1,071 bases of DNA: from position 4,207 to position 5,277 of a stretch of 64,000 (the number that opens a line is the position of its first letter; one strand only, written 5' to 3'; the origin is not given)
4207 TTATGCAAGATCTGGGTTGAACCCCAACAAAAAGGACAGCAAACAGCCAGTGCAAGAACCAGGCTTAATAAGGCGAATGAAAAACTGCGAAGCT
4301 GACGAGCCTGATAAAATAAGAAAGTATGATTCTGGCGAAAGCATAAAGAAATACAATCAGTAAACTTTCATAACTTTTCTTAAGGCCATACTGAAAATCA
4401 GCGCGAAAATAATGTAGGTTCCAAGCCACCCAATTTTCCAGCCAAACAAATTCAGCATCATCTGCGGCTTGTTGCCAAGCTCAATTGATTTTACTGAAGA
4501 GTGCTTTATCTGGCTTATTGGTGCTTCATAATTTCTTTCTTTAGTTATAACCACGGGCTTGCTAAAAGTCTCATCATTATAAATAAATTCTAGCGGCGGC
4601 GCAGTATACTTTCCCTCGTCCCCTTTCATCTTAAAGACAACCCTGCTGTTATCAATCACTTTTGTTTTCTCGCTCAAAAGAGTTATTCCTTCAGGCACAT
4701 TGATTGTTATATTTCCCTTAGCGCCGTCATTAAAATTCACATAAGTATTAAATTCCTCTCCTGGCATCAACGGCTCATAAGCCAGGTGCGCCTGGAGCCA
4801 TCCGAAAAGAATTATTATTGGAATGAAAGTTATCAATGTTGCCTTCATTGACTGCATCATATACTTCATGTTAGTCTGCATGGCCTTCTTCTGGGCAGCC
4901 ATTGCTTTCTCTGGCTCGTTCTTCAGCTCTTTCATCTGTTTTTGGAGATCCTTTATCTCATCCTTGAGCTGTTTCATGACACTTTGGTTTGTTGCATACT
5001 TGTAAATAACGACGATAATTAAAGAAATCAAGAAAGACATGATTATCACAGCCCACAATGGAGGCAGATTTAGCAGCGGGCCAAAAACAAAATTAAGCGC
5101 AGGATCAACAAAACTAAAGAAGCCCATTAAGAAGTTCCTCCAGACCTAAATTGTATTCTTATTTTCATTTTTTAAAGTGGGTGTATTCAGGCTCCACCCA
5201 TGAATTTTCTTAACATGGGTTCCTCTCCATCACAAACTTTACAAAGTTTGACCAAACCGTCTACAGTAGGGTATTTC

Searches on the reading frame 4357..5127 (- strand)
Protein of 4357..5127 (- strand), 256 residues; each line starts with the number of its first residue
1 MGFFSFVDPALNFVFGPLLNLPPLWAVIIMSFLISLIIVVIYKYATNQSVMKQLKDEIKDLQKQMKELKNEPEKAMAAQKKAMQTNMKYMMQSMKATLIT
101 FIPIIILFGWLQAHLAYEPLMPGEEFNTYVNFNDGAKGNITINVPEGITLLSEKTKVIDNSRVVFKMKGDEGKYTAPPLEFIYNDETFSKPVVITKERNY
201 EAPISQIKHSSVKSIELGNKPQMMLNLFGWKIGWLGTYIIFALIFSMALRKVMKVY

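Call 28: search_protein_families(library=pfam, proteins=[window:4357-5127:-], max_evalue=0.001)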
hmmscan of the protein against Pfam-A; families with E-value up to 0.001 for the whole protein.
window:4357-5127:- (256 aa): 5 families
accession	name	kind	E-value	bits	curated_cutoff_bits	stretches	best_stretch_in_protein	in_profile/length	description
PF01956.21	EMC3_TMCO1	-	6.5e-14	52.5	27.1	1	13-117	2-114/169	Integral membrane protein EMC3/TMCO1-like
PF13858.11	DUF4199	-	0.00014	22.8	32.3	1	27-109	74-152/165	Protein of unknown function (DUF4199)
PF02096.25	60KD_IMP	-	0.00015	22.2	35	1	25-113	3-86/163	60Kd inner membrane protein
PF06305.16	LapA_dom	-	0.0002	21.6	28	1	23-71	18-62/64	Lipopolysaccharide assembly protein A domain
PF04977.20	DivIC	-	0.00039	20.6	28.9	1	33-81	1-49/80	Septum formation initiator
